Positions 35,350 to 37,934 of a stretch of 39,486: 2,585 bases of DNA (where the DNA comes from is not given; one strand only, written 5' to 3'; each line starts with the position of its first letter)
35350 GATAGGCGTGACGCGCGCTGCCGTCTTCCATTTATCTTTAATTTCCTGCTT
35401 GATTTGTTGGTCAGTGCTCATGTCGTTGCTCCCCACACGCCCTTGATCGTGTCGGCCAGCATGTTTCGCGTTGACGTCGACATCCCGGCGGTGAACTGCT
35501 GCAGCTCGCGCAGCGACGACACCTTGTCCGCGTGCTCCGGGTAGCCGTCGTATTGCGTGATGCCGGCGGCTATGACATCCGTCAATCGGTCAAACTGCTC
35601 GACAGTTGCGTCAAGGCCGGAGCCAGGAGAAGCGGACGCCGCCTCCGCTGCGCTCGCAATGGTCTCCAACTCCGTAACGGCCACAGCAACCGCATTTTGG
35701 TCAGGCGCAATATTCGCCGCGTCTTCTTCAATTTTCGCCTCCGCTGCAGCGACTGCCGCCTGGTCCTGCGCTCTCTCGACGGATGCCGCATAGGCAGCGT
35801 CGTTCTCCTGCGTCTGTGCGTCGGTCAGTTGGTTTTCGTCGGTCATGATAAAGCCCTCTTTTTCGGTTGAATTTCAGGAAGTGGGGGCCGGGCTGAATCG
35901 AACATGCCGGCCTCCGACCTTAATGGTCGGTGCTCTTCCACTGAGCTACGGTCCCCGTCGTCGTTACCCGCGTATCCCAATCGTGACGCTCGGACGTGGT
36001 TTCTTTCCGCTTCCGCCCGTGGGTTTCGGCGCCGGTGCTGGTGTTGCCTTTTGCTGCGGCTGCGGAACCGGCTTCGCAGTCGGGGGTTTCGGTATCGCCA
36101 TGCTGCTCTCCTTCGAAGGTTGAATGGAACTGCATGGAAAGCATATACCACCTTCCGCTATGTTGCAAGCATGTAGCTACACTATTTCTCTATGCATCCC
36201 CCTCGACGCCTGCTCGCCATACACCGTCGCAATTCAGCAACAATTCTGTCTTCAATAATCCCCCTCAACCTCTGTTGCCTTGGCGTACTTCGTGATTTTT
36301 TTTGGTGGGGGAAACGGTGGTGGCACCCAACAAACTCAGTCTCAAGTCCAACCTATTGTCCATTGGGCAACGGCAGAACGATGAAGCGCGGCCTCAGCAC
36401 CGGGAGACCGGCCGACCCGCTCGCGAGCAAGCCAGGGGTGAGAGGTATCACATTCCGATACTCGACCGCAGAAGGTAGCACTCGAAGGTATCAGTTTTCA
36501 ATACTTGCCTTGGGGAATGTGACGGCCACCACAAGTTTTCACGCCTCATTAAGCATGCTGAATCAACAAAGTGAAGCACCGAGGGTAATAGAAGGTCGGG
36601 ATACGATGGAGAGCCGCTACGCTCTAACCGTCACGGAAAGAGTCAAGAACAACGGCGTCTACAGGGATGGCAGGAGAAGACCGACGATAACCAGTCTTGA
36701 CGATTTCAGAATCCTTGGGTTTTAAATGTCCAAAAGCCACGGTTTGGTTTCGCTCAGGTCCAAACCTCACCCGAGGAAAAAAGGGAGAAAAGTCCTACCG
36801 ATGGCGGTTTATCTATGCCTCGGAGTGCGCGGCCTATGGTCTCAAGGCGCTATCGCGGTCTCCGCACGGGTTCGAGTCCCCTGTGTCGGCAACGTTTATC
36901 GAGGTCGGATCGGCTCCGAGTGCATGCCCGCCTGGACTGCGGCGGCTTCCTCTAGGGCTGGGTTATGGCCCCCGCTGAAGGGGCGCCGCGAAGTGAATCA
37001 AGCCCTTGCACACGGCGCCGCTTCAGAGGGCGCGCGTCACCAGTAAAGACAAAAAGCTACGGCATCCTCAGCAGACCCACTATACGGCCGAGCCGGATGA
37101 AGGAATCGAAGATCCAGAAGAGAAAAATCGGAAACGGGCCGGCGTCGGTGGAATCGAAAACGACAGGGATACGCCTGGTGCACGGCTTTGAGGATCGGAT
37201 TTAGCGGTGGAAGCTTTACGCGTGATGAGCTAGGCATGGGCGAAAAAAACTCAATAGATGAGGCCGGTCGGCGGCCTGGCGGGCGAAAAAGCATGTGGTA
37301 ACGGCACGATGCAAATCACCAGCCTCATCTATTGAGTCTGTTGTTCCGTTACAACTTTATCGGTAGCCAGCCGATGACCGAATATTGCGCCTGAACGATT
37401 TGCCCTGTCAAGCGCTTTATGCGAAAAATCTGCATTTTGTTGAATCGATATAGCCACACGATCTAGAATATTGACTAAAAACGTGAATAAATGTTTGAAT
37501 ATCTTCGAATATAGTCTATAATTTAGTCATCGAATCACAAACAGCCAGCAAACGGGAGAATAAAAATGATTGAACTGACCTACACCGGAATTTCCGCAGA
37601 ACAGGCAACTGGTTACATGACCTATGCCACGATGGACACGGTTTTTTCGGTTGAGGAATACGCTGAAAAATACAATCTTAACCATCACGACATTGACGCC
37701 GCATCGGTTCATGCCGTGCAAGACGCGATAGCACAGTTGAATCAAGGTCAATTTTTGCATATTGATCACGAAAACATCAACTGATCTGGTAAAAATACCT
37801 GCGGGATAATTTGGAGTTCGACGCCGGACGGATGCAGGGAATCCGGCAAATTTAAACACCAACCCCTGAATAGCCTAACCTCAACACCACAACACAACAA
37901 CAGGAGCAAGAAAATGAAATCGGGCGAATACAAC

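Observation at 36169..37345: About 1.2 kb of gene-free, helix-rich sequence between the divergent promoters: candidate large structured RNA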

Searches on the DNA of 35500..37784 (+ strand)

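Call 5: search_rna_families(source=window, start=35500, end=37700, threshold=evalue, max_evalue=10, show_alignments=4)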
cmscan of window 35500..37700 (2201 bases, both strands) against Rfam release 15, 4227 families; matches with E-value up to 10: 4.
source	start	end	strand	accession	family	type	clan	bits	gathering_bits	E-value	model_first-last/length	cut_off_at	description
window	35883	35955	-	RF00005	tRNA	Gene; tRNA;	CL00001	45.4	29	6.4e-08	1-71/71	no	tRNA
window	36171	36231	+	RF02228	sX9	Gene; sRNA;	-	16.3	44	7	1-76/76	no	Xanthomonas sRNA sX9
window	37245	37340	-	RF04015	MIR946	Gene; miRNA;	-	15.7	190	4.2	1-189/189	no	MIR946 microRNA precursor family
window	36980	37169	+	RF03108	Methylosinus-1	Gene; sRNA;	-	14.1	145.1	2.4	1-214/214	no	Methylosinus-1 RNA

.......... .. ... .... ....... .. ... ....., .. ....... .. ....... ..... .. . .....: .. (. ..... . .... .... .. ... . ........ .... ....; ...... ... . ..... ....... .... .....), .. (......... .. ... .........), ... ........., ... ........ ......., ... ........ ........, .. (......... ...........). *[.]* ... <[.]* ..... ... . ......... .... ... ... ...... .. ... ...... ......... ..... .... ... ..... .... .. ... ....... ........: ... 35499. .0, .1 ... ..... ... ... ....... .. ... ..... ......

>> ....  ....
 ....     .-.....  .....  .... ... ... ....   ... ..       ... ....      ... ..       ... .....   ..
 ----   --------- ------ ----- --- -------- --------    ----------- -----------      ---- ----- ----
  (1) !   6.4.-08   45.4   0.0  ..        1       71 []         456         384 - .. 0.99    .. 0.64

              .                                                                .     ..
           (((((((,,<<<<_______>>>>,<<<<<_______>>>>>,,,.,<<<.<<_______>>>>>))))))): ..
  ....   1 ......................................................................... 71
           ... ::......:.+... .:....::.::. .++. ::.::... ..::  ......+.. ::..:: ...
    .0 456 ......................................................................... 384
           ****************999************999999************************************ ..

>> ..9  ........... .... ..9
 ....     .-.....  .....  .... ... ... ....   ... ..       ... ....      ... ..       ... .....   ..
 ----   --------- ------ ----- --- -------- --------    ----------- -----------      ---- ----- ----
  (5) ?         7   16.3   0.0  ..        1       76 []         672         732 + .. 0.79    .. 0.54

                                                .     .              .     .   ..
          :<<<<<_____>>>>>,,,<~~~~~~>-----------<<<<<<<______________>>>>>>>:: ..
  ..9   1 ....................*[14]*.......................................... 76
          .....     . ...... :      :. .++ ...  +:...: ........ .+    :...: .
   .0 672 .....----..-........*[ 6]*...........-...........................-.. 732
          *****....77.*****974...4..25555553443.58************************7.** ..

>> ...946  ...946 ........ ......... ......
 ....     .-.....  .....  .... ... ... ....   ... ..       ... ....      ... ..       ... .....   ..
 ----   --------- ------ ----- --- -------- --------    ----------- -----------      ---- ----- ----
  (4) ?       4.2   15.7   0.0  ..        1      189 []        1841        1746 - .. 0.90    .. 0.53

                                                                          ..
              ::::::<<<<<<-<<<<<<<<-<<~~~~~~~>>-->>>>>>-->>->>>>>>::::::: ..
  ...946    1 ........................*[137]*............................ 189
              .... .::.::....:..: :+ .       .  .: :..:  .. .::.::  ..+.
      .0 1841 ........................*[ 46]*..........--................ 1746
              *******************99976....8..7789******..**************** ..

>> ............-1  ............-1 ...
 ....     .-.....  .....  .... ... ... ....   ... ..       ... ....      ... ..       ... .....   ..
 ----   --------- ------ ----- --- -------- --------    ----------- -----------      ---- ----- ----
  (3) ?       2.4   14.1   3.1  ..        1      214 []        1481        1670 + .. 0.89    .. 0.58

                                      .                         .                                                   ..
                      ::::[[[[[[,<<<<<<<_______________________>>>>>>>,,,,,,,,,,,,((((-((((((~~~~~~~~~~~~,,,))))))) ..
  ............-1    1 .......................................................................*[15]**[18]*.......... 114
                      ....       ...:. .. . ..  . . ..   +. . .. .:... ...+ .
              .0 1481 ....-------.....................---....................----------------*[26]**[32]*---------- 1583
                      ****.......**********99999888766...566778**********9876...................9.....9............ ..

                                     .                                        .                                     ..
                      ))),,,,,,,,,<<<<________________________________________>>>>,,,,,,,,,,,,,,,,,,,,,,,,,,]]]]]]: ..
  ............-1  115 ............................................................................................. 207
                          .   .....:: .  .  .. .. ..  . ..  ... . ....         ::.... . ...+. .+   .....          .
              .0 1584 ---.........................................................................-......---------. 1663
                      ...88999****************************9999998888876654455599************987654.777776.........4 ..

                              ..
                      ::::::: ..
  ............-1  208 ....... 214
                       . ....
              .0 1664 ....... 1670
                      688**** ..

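Call 8: search_dna_similar(query=window:36000-37600:+, collection=phages, mode=distant, max_rows=30)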
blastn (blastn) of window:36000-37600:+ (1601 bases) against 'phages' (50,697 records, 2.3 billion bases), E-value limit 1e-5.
No match.

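Call 71: search_rna_families(sources=[L105, L107, L113, L122, L128, L104, L116, L106, L125, L171, L200, L202, L220, L103], threshold=gathering)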
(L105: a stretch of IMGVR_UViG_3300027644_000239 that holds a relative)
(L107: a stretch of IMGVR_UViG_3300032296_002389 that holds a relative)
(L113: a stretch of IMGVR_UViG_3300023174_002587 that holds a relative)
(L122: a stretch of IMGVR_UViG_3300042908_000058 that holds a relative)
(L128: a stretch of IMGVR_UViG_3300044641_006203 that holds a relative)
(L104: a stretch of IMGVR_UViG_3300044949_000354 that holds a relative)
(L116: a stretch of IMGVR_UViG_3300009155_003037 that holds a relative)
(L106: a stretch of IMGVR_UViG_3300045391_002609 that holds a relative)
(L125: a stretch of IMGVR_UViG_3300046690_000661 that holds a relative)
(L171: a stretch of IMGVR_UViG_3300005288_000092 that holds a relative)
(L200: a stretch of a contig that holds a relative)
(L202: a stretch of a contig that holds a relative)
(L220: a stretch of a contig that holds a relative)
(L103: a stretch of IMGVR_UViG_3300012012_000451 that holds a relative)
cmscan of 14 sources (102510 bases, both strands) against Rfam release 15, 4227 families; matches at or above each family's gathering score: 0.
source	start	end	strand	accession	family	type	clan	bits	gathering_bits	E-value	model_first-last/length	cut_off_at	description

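Call 93: build_rna_model(alignment_id=A7, structure=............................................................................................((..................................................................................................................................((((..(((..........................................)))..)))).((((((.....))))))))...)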
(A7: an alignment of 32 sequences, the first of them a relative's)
Model R1 built from alignment A7 (32 sequences, 307 columns); structure: as given.
model positions 204; base pairs 15; branch points 1; effective number of sequences 17.97; information 0.59 bits per position. Calibrated on 0.2 Mb of random sequence (short: E-values are rough).
structure used (alignment columns):
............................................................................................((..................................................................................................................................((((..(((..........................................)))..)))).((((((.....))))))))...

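Call 94: search_with_rna_model(model_id=R1, sources=[window, L001, L002, L019, L020, L021, L022, L023, L024, L025, L026, L027, L028, L029, L030, L031, L032, L033, L034, L035, L036, L037, L038, L039, L040, L041, L042, L043, L044, L045, L046, L047, L048, L049, L050, L051, L052, L053, L054, L055, L056, L057, L058, L059, L060, L061, L062, L063, L064, L065, L066, L067, L068, L069, L070, L071, L072, L073, L074, L075, L076, L077, L078, L079, L080, L081, L082, L083, L084, L085, L086, L087, L088, L089, L090, L091, L092, L093, L094, L095, L096, L097, L098, L099, L100, L008, L011, L017, L018], max_evalue=0.01)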
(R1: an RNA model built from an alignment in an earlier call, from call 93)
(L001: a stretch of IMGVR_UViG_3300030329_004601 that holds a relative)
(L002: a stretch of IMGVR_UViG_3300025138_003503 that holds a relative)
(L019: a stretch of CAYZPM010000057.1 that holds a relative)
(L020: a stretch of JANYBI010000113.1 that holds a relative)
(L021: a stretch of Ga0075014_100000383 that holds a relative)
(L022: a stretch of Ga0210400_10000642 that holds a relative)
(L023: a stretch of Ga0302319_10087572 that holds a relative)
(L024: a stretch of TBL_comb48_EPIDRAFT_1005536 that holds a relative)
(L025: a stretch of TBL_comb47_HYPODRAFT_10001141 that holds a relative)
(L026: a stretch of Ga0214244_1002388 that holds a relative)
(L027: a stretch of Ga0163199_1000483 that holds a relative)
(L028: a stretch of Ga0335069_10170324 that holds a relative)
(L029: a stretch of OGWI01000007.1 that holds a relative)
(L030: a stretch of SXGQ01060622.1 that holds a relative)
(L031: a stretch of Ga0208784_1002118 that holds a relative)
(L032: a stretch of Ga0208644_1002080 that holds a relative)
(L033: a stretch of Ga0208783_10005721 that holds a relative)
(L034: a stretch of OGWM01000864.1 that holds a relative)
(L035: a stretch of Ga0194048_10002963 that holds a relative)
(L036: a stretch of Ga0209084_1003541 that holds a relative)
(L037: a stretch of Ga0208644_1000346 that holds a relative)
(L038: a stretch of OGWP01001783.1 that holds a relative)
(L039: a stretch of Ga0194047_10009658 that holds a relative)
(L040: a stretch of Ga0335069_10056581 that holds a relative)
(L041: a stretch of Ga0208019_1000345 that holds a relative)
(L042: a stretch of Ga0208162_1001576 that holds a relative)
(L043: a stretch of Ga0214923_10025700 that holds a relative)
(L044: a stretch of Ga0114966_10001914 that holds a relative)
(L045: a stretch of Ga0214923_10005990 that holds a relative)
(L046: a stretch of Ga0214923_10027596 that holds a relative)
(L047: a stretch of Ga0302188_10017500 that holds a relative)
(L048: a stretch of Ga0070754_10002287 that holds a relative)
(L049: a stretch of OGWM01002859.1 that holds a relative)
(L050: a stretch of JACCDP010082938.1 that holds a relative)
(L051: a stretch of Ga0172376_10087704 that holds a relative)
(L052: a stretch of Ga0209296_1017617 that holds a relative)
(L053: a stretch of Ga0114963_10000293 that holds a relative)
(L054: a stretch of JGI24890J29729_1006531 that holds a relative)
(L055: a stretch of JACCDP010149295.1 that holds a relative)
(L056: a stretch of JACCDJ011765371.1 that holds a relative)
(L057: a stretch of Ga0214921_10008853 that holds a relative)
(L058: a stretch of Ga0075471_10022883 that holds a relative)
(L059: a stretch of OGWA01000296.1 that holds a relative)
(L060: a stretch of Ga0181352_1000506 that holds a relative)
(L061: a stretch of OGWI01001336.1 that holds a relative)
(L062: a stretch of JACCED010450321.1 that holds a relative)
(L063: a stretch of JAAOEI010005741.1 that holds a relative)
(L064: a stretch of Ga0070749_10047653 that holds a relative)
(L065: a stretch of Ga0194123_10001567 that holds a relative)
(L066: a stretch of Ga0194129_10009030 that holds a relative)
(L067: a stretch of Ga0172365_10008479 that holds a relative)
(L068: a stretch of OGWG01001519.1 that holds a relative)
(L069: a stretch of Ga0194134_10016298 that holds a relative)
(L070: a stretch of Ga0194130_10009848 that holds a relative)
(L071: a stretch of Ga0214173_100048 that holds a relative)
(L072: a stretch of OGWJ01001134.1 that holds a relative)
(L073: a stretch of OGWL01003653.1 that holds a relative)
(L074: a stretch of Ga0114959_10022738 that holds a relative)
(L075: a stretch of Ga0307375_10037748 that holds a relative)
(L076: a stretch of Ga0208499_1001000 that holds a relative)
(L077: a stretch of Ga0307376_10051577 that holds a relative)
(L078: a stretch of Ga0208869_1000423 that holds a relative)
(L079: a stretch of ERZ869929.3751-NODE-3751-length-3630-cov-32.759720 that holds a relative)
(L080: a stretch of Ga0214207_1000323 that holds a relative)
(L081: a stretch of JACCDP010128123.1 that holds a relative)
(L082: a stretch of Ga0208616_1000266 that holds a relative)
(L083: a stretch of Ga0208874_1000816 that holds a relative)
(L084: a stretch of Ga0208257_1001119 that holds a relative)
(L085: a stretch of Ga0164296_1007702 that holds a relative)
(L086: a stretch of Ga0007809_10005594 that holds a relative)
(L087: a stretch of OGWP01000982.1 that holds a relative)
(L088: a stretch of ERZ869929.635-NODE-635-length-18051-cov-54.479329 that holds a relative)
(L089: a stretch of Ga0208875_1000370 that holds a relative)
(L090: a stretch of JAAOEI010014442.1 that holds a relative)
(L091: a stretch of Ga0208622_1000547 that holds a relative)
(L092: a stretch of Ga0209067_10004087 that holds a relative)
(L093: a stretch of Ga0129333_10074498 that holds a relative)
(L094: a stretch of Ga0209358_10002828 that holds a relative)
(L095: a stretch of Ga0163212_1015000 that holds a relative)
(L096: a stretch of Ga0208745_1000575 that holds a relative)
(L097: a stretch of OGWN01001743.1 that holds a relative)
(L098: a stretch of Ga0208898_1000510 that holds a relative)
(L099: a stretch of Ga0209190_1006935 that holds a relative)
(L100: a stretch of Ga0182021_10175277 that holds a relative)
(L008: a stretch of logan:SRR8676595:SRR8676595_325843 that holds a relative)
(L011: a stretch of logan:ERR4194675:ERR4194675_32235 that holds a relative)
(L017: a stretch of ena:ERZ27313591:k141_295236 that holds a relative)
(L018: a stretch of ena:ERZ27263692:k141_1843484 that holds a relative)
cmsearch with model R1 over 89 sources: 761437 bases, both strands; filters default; matches with E-value up to 0.01: 12.
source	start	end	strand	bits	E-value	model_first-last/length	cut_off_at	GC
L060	3352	3550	-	115.6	1.1e-41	1-204/204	no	0.54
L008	1410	1629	+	113.4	7.3e-41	1-204/204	no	0.6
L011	796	1014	+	112.4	1.7e-40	1-204/204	no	0.61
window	36759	36976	+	112.3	1.8e-40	1-204/204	no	0.61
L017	650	870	-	112.3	1.8e-40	1-204/204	no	0.6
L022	1652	1876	-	89.5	6.5e-32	1-204/204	no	0.52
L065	7374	7603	-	71.7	2.9e-25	1-204/204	no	0.55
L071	7097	7270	-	62.6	7e-22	1-204/204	no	0.45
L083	2625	2797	-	54.8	6.1e-19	1-204/204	no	0.48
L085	814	986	-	54.8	6.1e-19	1-204/204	no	0.48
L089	243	415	-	54.8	6.1e-19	1-204/204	no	0.48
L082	5966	6141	-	19.5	1e-05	1-204/204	no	0.5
